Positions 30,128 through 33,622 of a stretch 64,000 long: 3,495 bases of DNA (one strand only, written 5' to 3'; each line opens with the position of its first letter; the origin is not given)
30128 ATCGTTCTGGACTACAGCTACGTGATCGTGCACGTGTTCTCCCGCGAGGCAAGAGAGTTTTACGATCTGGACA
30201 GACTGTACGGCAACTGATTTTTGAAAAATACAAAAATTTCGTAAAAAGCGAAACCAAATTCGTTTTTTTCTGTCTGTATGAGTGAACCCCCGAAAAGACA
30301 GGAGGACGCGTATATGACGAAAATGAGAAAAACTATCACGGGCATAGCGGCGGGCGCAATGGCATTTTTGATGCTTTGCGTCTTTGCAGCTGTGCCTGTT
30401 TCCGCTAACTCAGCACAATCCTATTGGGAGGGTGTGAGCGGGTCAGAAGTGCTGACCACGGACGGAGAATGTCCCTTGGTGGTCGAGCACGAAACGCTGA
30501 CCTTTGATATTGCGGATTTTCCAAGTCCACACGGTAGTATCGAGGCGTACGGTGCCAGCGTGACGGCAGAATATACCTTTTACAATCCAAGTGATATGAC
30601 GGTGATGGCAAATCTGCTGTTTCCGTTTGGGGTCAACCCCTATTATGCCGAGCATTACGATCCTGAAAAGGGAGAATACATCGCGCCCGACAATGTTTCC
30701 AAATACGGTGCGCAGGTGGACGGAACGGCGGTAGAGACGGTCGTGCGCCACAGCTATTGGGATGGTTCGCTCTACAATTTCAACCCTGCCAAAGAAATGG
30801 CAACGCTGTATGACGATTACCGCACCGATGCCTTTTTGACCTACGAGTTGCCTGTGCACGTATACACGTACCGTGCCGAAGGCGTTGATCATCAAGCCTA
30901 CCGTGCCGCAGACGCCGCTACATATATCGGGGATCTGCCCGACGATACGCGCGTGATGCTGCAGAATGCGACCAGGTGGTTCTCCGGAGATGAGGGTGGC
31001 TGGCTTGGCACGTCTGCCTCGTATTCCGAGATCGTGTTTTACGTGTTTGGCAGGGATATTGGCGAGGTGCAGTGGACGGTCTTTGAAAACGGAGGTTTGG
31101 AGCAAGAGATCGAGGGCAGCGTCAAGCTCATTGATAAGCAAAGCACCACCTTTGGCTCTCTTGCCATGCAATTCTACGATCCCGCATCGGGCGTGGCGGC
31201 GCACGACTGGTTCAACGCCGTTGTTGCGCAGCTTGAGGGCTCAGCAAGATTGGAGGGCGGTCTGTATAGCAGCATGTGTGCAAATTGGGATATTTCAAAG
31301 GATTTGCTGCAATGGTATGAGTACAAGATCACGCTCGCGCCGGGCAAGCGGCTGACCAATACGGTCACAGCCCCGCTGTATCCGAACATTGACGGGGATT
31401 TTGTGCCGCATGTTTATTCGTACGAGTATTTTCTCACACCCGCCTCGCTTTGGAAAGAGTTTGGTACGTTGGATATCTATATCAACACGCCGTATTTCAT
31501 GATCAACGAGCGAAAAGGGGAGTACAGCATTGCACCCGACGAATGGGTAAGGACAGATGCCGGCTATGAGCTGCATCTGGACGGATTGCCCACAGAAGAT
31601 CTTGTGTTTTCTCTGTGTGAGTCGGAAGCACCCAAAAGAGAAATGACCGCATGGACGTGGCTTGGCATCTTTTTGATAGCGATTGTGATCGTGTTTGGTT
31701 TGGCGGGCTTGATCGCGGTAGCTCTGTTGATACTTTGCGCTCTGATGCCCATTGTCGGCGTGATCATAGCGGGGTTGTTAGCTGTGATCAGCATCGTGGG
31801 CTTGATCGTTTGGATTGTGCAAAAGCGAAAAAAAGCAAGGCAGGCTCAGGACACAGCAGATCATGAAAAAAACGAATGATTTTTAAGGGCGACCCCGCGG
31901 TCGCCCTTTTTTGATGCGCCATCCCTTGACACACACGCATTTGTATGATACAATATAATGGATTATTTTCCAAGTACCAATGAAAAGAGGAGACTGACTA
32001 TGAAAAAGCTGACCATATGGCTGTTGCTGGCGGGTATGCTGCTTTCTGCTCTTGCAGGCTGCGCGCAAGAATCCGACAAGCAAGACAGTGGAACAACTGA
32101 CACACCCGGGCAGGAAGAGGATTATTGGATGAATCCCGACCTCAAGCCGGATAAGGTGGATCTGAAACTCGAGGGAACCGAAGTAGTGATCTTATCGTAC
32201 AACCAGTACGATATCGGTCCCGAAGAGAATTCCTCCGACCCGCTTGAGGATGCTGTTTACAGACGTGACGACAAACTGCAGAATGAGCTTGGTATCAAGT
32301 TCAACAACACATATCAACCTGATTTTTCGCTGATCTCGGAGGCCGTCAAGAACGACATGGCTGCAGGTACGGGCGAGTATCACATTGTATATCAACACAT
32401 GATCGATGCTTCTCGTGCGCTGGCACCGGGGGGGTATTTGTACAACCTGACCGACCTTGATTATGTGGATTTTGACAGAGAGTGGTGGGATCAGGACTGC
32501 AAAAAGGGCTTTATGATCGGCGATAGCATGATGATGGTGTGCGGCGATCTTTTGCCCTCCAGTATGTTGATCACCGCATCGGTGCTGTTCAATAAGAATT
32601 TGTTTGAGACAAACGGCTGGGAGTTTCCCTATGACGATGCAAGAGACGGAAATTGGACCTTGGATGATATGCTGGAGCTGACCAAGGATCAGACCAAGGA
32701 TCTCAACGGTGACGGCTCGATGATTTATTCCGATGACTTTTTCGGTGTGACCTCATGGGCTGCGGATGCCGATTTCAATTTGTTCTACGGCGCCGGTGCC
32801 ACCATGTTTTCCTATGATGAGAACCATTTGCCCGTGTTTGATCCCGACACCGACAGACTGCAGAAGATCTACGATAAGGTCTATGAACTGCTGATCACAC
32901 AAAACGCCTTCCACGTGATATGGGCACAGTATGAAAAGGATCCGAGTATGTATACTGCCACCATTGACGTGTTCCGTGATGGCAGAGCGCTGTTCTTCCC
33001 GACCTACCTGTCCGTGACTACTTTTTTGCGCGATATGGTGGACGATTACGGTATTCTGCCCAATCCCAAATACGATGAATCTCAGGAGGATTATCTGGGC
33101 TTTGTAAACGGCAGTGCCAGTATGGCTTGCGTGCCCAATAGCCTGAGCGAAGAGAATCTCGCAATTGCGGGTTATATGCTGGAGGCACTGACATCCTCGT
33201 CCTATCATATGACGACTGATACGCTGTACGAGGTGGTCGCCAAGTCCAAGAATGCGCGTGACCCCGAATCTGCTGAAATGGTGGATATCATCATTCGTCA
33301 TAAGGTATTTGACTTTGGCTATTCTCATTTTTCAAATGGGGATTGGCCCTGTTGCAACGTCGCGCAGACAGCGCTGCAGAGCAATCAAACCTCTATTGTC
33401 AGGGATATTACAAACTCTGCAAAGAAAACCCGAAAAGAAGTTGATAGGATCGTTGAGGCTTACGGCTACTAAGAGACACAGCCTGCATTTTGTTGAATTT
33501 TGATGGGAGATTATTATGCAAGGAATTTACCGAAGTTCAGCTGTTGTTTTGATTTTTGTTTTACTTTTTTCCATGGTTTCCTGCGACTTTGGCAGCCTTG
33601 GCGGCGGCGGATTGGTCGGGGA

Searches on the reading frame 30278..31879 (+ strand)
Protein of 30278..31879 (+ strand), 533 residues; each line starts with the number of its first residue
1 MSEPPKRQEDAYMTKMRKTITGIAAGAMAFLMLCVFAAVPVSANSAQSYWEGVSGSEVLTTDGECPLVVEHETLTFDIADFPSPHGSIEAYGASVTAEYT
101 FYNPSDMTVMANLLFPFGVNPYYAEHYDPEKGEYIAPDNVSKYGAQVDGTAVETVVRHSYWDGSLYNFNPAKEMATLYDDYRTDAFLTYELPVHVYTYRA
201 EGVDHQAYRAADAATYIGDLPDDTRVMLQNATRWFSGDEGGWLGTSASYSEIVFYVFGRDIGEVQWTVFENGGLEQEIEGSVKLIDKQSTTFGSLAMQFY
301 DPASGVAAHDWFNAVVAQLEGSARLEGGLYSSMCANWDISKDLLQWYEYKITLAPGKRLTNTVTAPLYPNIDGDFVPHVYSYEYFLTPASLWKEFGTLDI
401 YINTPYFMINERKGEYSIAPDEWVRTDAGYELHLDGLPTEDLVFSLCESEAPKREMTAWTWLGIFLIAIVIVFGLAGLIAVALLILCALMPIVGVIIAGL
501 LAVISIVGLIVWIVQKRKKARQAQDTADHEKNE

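Call 3: search_protein_families(library=pfam, proteins=[window:30278-31879:+], max_evalue=0.01)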
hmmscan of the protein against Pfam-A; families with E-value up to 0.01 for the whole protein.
window:30278-31879:+ (533 aa): 0 families

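Call 4: search_protein_families(library=ncbifam, proteins=[window:30278-31879:+], max_evalue=0.01)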
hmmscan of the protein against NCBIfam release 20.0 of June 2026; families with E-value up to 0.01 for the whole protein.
window:30278-31879:+ (533 aa): 2 families
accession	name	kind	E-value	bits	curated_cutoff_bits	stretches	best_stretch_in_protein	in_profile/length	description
NF045849.1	ICE_MMCAP2_0565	equivalog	0.00033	20.3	40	0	452-480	49-77/80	Mbov_0395 family pilin-like conjugal transfer protein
NF046000.1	MAG1210_fam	subfamily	0.0017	17.1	275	1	453-531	56-138/550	MAG1210 family protein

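Call 52: find_homologous_proteins(query=window:30278-31879:+, max_evalue=0.001)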
Query window:30278-31879:+ (533 aa): 339 proteins with E <= 0.001 among 8000 candidates; the best 120 are listed.
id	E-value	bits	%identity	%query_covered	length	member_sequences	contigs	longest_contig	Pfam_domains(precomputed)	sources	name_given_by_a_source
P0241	0.0e+0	1204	100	98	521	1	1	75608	-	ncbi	-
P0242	1.0e-268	911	76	95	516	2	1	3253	-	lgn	-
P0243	8.7e-259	878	82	87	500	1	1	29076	-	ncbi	-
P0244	1.1e-256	871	79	89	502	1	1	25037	-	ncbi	-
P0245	3.1e-232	790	73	83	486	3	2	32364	-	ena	-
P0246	1.2e-221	755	63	95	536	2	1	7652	-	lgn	-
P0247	5.4e-218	743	64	91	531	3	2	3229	-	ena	-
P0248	4.1e-216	737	65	96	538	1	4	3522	-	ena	-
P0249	1.1e-210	719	63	95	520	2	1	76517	-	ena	-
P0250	2.0e-210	718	66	92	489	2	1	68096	-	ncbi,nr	ncbi:MAG: hypothetical protein IJW70_10490 [Clostridia bacterium]|nr:hypothetical protein [Clostridi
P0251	1.1e-209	716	67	89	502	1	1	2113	-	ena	-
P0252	1.4e-207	709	67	86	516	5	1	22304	-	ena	-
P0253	2.8e-203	695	65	91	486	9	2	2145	-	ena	-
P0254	8.6e-202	690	64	90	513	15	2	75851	-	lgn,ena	-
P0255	1.1e-201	689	66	86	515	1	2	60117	-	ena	-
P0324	7.4e-92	327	40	81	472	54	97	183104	-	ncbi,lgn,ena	-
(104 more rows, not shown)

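Call 53: find_encoding_contigs(protein=P0324, flank=10000, max_places=4)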
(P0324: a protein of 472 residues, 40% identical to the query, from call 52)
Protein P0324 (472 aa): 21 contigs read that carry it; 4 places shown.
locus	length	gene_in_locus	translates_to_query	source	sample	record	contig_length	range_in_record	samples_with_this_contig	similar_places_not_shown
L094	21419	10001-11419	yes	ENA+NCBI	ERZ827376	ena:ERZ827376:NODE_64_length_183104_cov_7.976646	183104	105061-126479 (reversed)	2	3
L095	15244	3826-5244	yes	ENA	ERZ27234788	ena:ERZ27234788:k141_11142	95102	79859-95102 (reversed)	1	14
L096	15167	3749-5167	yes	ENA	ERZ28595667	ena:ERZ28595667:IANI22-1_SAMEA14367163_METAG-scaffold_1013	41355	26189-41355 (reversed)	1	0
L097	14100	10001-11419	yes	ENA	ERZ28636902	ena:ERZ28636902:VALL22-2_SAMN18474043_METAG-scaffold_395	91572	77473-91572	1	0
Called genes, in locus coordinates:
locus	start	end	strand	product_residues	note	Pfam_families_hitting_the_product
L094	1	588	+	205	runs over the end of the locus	PF12773:DZR, PF13248:Zn_ribbon_3 (weak), PF13240:Zn_Ribbon_1, PF24463:DUF7577 (weak)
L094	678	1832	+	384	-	-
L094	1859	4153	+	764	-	-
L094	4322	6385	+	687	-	-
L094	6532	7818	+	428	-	PF13306:LRR_5, PF13855:LRR_8 (faint), PF13306:LRR_5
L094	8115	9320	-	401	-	PF13173:AAA_14, PF13635:DUF4143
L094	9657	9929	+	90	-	PF00216:Bac_DNA_binding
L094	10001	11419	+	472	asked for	-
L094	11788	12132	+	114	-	PF00847:AP2 (weak)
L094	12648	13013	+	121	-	PF20586:DUF6788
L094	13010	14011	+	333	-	-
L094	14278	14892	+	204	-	-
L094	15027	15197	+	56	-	-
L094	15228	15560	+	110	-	-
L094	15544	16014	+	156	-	-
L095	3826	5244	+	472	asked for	-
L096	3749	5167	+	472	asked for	-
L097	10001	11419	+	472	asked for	-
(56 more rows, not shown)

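Call 80: predict_structure(alignment_id=A7)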
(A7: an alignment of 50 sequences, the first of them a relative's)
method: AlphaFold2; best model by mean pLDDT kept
length: 521 residues; sequences in the alignment: 50
mean_pLDDT: 86.0   pTM: 0.76
mean pLDDT of the five models: 86.0, 85.8, 84.6, 83.6, 81.3
residues with pLDDT >= 90: 263; 70-90: 199; 50-70: 46; < 50: 13
segments of 3 or more residues with pLDDT < 50: 1-4, 24-30
pLDDT, mean of each block of 10 residues (from residue 1): 52 74 45 73 79 93 95 70 95 95 77 74 72 93 90 74 90 95 97 95 92 92 84 90 97 95 95 98 95 93 92 79 81 91 97 89 92 85 96 88 75 97 91 94 90 93 89 83 81 86 82 66 48
secondary structure, 60 per line:
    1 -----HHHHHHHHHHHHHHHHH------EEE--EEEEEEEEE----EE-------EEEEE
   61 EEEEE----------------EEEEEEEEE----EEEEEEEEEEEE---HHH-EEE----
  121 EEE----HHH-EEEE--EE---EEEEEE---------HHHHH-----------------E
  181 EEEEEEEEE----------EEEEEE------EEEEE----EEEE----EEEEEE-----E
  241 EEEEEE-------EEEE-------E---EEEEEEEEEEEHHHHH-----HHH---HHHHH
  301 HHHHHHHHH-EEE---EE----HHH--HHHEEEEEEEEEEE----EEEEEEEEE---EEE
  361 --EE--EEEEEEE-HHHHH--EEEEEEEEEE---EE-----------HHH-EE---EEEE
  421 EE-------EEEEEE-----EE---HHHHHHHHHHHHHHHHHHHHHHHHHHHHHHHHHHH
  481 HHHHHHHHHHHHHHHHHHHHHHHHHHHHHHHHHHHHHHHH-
elements in order: H6-22 E29-31 E34-42 E56-65 E82-90 E95-106 E114-116 E121-123 E132-135 E143-148 H158-162 E180-189 E200-205 E212-216 E221-224 E229-234 E240-246 E254-257 E269-279 H280-284 H296-309 E311-313 E331-341 E346-354 E358-360 E367-373 H375-379 E382-391 E417-422 E430-435 H446-520

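Call 83: fold_search(model_id=the predicted structure, library=pdb)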
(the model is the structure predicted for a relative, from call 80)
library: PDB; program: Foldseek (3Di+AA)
matches with E <= 10: 972; with E <= 0.001: 1
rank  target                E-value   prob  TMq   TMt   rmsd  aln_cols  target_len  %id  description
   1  4g2a                  1.4e-05  1.00  0.27  0.41  12.5       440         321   11  Crystal structure of a putative nutrient binding protein (lpg2210) from Legionella pneumophila subsp. pneumophila str. P (released 2012-08-29)
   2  6fpz_A                5.0e-03  0.75  0.17  0.15  18.1       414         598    7  Inter-alpha-inhibitor heavy chain 1, D298A (released 2019-02-27)
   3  6fpy_B                5.3e-03  0.75  0.17  0.15  18.2       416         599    7  Inter-alpha-inhibitor heavy chain 1, wild type (released 2019-02-27)
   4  6fpy_A                7.0e-03  0.72  0.17  0.15  18.1       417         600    7  Inter-alpha-inhibitor heavy chain 1, wild type (released 2019-02-27)
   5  1h6e_A                7.3e-03  0.15  0.09  0.17  25.7       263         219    9  MU2 ADAPTIN SUBUNIT (AP50) OF AP2 ADAPTOR (SECOND DOMAIN), COMPLEXED WITH CTLA-4 INTERNALIZATION PEPTIDE TTGVYVKMPPT (released 2001-11-28)
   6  1ggx_A                1.3e-02  0.06  0.07  0.12  24.0       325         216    8  RED FLUORESCENT PROTEIN (FP583 OR DSRED(CLONTECH)) FROM DISCOSOMA SP. (released 2000-12-06)
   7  6myc_G                1.8e-02  0.05  0.06  0.12  23.6       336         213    7  Room-temperature structure of deuterated Tetdron (isomorph 2) (released 2019-11-06)
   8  9lsa_A                1.8e-02  0.05  0.08  0.11  23.8       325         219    9  Crystal structure of mRFP1 with a grafted calcium-binding sequence and one bound calcium ion in a calcium-containing s (released 2025-06-04)
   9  9gjs                  1.9e-02  0.35  0.15  0.10  22.0       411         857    6  ERAP1 in complex with 1-[2-(6-bromo-3-oxo-3,4-dihydro-2H-1,4-benzoxazin-4-yl)acetamido]-4,4-difluorocyclohexane-1-carbox (released 2025-01-22)
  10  5lk4                  2.0e-02  0.06  0.08  0.13  24.7       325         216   10  Structure of the Red Fluorescent Protein mScarlet at pH 7.8 (released 2016-12-07)
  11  2h8q_A                2.0e-02  0.04  0.07  0.10  23.5       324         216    9  Crystal Structure of a Redshifted Mutant (K83M) of the Red Fluorescent Protein dRFP583/dsRed (released 2006-08-22)
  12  9gke                  2.2e-02  0.38  0.15  0.10  21.6       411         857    7  ERAP1 in complex with 1-[2-(2-oxo-5-phenyl-2,3-dihydro-1,3-benzothiazol-3-yl)acetamido]cyclohexane-1-carboxylic acid (released 2025-01-22)
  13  6ir2_A                2.3e-02  0.06  0.07  0.13  23.1       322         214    9  Crystal structure of red fluorescent protein mCherry complexed with the nanobody LaM2 at 1.4 Angstron resolution (released 2019-11-13)
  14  3vic_A                2.3e-02  0.05  0.07  0.12  24.0       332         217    8  Green-fluorescent variant of the non-fluorescent chromoprotein Rtms5 (released 2012-06-06)
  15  5j6s_A                2.9e-02  0.23  0.14  0.09  22.4       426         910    6  Crystal structure of Endoplasmic Reticulum Aminopeptidase 2 (ERAP2) in complex with a hydroxamic derivative ligand (released 2017-03-15)
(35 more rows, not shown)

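Call 94: search_protein_families(library=padloc, proteins=[window:30278-31879:+], max_evalue=0.001)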
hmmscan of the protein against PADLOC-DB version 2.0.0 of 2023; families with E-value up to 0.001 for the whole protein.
window:30278-31879:+ (533 aa): 0 families

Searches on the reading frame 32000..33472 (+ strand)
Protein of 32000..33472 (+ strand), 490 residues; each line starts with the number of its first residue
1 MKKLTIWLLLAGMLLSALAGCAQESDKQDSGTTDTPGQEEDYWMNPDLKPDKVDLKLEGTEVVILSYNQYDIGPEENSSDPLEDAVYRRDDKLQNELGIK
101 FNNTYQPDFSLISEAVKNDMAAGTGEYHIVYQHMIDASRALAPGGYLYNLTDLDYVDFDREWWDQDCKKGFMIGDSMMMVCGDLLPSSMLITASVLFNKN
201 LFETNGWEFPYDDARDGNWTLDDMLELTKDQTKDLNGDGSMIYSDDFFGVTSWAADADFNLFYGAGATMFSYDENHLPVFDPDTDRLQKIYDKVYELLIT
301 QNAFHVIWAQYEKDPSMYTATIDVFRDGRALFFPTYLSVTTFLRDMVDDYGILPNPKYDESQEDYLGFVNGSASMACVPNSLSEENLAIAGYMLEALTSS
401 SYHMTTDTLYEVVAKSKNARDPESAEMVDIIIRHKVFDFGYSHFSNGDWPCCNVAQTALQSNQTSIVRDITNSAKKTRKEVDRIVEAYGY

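Call 3: search_protein_families(library=pfam, proteins=[window:32000-33472:+], max_evalue=0.01)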
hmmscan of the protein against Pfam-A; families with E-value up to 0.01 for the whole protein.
window:32000-33472:+ (490 aa): 2 families
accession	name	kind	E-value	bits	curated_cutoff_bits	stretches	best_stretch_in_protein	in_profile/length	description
PF13416.11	SBP_bac_8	-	5.8e-07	30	27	1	94-402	7-248/279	Bacterial extracellular solute-binding protein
PF01547.30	SBP_bac_1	-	0.0013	19.2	26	1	97-370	22-285/307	Bacterial extracellular solute-binding protein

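Call 4: search_protein_families(library=ncbifam, proteins=[window:32000-33472:+], max_evalue=0.01)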
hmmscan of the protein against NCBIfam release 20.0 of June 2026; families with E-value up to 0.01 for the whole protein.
window:32000-33472:+ (490 aa): 0 families

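Call 94: search_protein_families(library=padloc, proteins=[window:32000-33472:+], max_evalue=0.001)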
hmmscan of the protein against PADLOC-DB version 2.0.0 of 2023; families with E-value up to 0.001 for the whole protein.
window:32000-33472:+ (490 aa): 0 families
